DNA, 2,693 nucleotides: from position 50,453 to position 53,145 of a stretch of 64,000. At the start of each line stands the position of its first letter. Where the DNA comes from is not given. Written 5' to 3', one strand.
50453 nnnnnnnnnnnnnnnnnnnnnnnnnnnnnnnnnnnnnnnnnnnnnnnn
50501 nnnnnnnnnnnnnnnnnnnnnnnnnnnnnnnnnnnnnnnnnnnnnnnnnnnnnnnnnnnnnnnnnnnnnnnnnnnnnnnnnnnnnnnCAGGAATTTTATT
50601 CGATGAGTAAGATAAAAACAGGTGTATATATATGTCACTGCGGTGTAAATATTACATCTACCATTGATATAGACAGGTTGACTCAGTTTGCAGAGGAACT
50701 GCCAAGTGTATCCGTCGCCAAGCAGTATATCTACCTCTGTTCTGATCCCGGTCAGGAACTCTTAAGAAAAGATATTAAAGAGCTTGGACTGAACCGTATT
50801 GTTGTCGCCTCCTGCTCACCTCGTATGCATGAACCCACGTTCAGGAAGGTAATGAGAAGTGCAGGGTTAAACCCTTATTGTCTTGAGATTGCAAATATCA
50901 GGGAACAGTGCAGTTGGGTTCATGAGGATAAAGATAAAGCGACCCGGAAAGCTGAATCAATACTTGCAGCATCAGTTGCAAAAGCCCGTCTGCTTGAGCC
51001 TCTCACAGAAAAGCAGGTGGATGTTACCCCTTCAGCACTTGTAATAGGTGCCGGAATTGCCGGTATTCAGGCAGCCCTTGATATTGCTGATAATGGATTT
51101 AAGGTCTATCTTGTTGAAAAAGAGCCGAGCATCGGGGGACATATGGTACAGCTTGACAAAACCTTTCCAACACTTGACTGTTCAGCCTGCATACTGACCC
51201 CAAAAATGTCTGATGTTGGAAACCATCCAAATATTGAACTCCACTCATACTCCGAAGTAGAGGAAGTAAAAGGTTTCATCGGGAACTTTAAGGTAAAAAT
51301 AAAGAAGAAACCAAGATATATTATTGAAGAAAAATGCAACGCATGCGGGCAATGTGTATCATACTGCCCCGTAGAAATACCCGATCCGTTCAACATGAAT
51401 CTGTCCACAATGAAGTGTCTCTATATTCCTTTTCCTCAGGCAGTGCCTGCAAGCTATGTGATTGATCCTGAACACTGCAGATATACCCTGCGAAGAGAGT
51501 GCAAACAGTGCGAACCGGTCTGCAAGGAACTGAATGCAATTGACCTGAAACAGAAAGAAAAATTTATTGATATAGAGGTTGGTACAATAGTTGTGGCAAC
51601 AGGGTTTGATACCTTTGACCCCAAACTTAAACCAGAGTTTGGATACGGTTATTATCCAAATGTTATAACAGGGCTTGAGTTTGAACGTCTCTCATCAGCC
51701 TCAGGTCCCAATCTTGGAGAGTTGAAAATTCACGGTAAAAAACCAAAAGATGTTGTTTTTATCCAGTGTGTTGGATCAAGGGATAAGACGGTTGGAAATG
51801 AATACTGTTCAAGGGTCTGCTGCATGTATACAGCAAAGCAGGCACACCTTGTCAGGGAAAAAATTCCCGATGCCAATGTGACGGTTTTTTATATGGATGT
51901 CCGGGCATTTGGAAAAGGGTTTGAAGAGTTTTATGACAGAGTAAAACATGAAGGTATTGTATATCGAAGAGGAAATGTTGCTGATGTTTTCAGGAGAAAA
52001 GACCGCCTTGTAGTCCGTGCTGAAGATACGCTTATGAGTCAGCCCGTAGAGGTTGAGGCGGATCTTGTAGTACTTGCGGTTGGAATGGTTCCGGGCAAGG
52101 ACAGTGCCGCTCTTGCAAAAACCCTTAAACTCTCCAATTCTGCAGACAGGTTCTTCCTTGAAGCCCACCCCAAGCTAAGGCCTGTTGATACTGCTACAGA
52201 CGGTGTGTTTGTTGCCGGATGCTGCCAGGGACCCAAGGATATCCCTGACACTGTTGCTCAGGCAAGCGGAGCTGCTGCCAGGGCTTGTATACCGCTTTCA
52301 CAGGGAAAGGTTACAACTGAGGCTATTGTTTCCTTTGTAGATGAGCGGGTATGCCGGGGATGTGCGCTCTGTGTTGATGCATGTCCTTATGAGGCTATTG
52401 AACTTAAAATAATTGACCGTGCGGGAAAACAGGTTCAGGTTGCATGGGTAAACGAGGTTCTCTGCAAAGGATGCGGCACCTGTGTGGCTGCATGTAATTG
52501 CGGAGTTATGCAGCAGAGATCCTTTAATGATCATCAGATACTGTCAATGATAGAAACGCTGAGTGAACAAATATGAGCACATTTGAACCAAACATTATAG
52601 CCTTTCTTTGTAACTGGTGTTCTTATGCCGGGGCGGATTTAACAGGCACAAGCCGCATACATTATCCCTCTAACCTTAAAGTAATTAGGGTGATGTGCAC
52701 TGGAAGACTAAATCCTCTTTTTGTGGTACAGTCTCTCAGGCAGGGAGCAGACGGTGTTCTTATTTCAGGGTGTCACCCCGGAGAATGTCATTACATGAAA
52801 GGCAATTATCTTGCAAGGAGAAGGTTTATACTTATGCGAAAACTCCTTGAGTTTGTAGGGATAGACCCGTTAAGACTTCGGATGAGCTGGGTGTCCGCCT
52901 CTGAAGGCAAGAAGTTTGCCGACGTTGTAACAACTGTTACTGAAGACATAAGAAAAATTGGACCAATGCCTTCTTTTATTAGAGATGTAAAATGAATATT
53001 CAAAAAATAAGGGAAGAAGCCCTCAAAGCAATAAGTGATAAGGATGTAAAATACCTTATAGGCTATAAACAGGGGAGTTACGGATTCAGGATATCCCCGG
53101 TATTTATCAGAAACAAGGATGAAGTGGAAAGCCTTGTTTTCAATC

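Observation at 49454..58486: Hdr-Flx flavin-based electron-bifurcation module contiguous with tungsten-type AOR and ferredoxin (and acetyl-CoA synthetase 8 kb upstream)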

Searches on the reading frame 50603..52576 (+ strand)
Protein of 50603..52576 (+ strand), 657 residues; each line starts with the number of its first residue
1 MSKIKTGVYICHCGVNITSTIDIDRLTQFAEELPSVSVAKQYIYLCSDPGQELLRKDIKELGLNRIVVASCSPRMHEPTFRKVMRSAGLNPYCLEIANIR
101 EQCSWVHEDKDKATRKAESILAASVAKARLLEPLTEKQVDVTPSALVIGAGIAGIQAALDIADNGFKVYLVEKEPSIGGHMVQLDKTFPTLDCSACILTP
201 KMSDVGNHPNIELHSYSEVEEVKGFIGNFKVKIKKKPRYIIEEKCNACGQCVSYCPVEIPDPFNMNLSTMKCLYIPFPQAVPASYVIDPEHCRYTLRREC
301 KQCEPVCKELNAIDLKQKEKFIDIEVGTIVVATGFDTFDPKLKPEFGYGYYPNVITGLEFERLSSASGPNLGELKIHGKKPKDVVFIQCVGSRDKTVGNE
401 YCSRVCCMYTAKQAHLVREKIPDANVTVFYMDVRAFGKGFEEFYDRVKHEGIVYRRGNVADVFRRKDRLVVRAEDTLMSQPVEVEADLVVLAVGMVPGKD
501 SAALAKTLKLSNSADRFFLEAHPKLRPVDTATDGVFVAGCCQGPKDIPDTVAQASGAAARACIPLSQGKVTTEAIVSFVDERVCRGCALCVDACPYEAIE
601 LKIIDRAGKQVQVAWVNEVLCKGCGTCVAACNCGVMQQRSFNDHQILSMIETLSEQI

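Call 3: search_protein_families(library=pfam, proteins=[window:50603-52576:+])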
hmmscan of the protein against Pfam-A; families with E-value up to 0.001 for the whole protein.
window:50603-52576:+ (657 aa): 17 families
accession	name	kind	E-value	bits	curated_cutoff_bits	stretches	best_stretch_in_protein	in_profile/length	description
PF07992.20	Pyr_redox_2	-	1.1e-15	58.3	26.1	1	146-556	4-289/291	Pyridine nucleotide-disulphide oxidoreductase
PF00037.32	Fer4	-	7.5e-12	45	21.1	2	239-259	2-22/24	4Fe-4S binding domain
PF12838.12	Fer4_7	-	9.8e-10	39.2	27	1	584-635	2-52/52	4Fe-4S dicluster domain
PF12797.12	Fer4_2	-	2.2e-08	34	24.5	1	238-257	3-22/22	4Fe-4S binding domain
PF12831.13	FAD_oxidored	-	4.3e-08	33.3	27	1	146-182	3-39/416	FAD dependent oxidoreductase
PF00890.30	FAD_binding_2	-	1.4e-07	31.5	20.4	1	145-181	2-38/414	FAD binding domain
PF13187.11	Fer4_9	-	7e-07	29.6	27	1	584-634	2-50/52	4Fe-4S dicluster domain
PF13450.12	NAD_binding_8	-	8.2e-07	29.6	21.9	1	147-194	1-48/68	NAD(P)-binding Rossmann-like domain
PF14697.11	Fer4_21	-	2.5e-06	27.9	35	1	578-632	2-52/59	4Fe-4S dicluster domain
PF13237.11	Fer4_10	-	2.8e-06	27.6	25.5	1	579-631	4-52/53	4Fe-4S dicluster domain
PF12837.12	Fer4_6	-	5.2e-06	26.6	25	0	579-599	4-24/24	4Fe-4S binding domain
PF01266.30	DAO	-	1.9e-05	24.8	27.9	1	146-179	3-36/353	FAD dependent oxidoreductase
PF13183.11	Fer4_8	-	4.9e-05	24.2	27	0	238-259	47-68/68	4Fe-4S dicluster domain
PF01134.28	GIDA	-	7.4e-05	22.4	22.1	1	146-182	3-29/391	Glucose inhibited division protein A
PF25160.1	LdpA_Fe-S-bd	-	0.0003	20.9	27.6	0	239-258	22-41/49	LdpA Fe-S cluster-binding domain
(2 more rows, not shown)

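Call 4: search_protein_families(library=ncbifam, proteins=[window:50603-52576:+])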
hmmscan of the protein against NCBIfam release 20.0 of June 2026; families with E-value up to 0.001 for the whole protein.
window:50603-52576:+ (657 aa): 66 families (the best 25 are shown)
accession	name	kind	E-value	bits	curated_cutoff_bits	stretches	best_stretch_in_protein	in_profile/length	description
NF040770.1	hetero_SS_HdrA2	exception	2.8e-265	882.2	1100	1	5-655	1-642/777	CoB-CoM heterodisulfide reductase HdrA2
NF041778.1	hetero_SS_HdrA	equivalog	2.6e-198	660.5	1400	1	3-655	5-652/771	ferredoxin:CoB-CoM heterodisulfide reductase subunit HdrA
NF041891.1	hdrA_Methbact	equivalog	5.8e-182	606.8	1300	1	5-653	2-635/762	ferredoxin:CoB-CoM heterodisulfide reductase subunit HdrA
NF009410.0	PRK12771.1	subfamily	2.2e-09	36.4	516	1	137-181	133-177/566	NAD(P)-binding protein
NF007205.0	PRK09626.1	equivalog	2.8e-09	37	93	1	613-650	11-48/105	2-oxoglutarate-acceptor oxidoreductase subunit OorD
NF042909.1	FMH_DH_FwdF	exception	6.9e-09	35.2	375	1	579-637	254-312/336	tungsten-dependent formylmethanofuran dehydrogenase subunit FwdF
NF005415.0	PRK06991.1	equivalog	1.5e-08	34.6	281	1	549-633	51-129/284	electron transport complex subunit RsxB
NF045637.1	carotdesatCrtDProt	equivalog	1.8e-08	33.4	580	1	146-199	2-55/485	1-hydroxycarotenoid 3,4-desaturase CrtD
NF003475.0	PRK05113.1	equivalog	2.1e-08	34.3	203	1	532-637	65-161/190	electron transport complex subunit RsxB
TIGR01372.1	soxA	subfamily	1e-07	30.2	1164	1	132-184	158-210/996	sarcosine oxidase subunit alpha family protein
TIGR02700.1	flavo_MJ0208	hypoth_equivalog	3.5e-07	29.7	251.35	1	549-633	113-191/234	dihydromethanopterin reductase (acceptor)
TIGR01944.1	rnfB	subfamily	6.9e-07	29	68.7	1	538-639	71-163/190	RnfABCDGE type electron transport complex subunit B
TIGR03467.1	HpnE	equivalog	1.4e-06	28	283.05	1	146-181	2-37/430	hydroxysqualene dehydroxylase HpnE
NF006446.0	PRK08764.1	equivalog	2e-06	27.7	220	0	581-602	115-136/139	Rnf electron transport complex subunit RnfB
NF009409.0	PRK12770.1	subfamily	2.5e-06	26.8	343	0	146-182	22-58/360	putative glutamate synthase subunit beta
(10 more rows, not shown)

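Call 24: search_solved_structures(query=window:50603-52576:+, max_evalue=0.00001)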
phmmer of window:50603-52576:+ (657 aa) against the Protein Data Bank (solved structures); distinct sequences matched with E-value up to 0.00001: 9.
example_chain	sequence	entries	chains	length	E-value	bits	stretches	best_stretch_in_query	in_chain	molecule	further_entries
5odc_A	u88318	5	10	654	1.7e-245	819.4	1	3-652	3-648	Heterodisulfide reductase, subunit A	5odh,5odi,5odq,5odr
8rvu_a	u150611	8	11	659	1.5e-243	813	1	2-652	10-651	H(2):CoB-CoM heterodisulfide,ferredoxin reductase subunit A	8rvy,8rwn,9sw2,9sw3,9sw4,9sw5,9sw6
8rvv_A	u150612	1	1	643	5.2e-243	811.2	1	5-652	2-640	H(2):CoB-CoM heterodisulfide,ferredoxin reductase subunit A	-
9sfi_A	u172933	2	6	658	1.2e-215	720.7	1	1-652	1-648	CoB--CoM heterodisulfide reductase iron-sulfur subunit A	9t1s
7bkb_A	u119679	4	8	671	5.8e-205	685.5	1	5-652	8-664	CoB--CoM heterodisulfide reductase iron-sulfur subunit A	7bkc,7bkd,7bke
6tjr_A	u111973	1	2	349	6.5e-49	169.9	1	323-564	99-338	Fumarate reductase/succinate dehydrogenase flavoprotein domain protein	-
7bkb_L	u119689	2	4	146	4.2e-08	35.1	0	571-601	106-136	Formylmethanofuran dehydrogenase, subunit G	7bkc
9sw6_G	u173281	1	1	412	2.4e-06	29.3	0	577-639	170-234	Polyferredoxin protein MvhB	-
9sfi_U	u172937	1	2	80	8.2e-06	27.5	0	573-604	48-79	4Fe-4S binding protein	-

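Call 34: search_solved_structures(query=window:50603-52576:+, max_evalue=1e-200, show_alignments=1)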
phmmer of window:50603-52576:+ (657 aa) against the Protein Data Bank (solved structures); distinct sequences matched with E-value up to 1e-200: 5.
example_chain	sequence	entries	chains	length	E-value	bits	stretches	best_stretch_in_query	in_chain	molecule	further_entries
5odc_A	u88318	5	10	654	1.7e-245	819.4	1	3-652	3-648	Heterodisulfide reductase, subunit A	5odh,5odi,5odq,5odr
8rvu_a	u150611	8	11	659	1.5e-243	813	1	2-652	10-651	H(2):CoB-CoM heterodisulfide,ferredoxin reductase subunit A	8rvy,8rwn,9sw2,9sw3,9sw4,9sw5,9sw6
8rvv_A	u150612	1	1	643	5.2e-243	811.2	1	5-652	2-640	H(2):CoB-CoM heterodisulfide,ferredoxin reductase subunit A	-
9sfi_A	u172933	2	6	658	1.2e-215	720.7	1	1-652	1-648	CoB--CoM heterodisulfide reductase iron-sulfur subunit A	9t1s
7bkb_A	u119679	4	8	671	5.8e-205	685.5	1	5-652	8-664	CoB--CoM heterodisulfide reductase iron-sulfur subunit A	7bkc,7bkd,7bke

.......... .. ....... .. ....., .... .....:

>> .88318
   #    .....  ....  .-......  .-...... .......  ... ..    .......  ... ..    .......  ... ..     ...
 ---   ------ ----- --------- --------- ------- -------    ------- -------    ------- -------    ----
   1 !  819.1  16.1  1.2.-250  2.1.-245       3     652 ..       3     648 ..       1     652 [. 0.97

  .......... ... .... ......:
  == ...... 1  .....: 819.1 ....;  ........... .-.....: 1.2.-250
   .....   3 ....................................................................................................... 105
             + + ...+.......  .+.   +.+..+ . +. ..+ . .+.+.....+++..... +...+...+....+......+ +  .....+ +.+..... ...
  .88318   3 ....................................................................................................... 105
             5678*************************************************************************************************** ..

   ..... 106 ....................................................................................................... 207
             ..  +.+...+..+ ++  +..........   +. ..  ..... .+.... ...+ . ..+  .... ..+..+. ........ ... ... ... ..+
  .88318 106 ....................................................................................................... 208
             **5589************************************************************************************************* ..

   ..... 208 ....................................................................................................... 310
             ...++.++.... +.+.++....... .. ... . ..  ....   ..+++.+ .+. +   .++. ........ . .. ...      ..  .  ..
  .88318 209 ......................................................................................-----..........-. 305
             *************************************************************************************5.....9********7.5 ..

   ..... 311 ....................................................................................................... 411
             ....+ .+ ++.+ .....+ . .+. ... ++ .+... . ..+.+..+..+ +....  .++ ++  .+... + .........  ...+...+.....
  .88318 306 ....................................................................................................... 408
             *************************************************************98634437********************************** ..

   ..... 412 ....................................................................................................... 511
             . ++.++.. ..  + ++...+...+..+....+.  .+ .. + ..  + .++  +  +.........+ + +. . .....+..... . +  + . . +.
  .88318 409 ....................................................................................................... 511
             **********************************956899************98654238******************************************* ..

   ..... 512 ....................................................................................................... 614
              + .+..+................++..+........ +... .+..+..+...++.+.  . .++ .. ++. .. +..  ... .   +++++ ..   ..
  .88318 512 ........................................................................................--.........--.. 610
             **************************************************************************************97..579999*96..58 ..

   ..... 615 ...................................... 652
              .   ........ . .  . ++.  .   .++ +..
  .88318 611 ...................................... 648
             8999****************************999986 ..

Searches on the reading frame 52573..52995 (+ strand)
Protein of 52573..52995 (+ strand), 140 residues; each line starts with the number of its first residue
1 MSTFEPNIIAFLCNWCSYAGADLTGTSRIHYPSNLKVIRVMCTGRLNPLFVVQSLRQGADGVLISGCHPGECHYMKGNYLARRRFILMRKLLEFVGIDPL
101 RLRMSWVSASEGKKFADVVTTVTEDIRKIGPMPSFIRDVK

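Call 3: search_protein_families(library=pfam, proteins=[window:52573-52995:+])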
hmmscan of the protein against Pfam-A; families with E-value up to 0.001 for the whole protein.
window:52573-52995:+ (140 aa): 1 family
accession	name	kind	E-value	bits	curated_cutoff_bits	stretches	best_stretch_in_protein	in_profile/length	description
PF02662.21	FlpD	-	1.1e-53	180.9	22.3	1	8-130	1-123/123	Methyl-viologen-reducing hydrogenase, delta subunit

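Call 4: search_protein_families(library=ncbifam, proteins=[window:52573-52995:+])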
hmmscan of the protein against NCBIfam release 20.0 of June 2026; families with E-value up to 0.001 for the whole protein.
window:52573-52995:+ (140 aa): 4 families
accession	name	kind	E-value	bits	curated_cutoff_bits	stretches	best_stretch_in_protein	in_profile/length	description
NF040770.1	hetero_SS_HdrA2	exception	3.8e-52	177.4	1100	1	5-132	647-774/777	CoB-CoM heterodisulfide reductase HdrA2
NF045873.1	F420_non_VhuD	exception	1.1e-36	125.8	215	1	5-133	1-129/132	F420-non-reducing hydrogenase iron-sulfur subunit VhuD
NF041891.1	hdrA_Methbact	equivalog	3.5e-12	45.4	1300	1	5-128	643-760/762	ferredoxin:CoB-CoM heterodisulfide reductase subunit HdrA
NF041778.1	hetero_SS_HdrA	equivalog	2.5e-05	22.3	1400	1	7-110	655-756/771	ferredoxin:CoB-CoM heterodisulfide reductase subunit HdrA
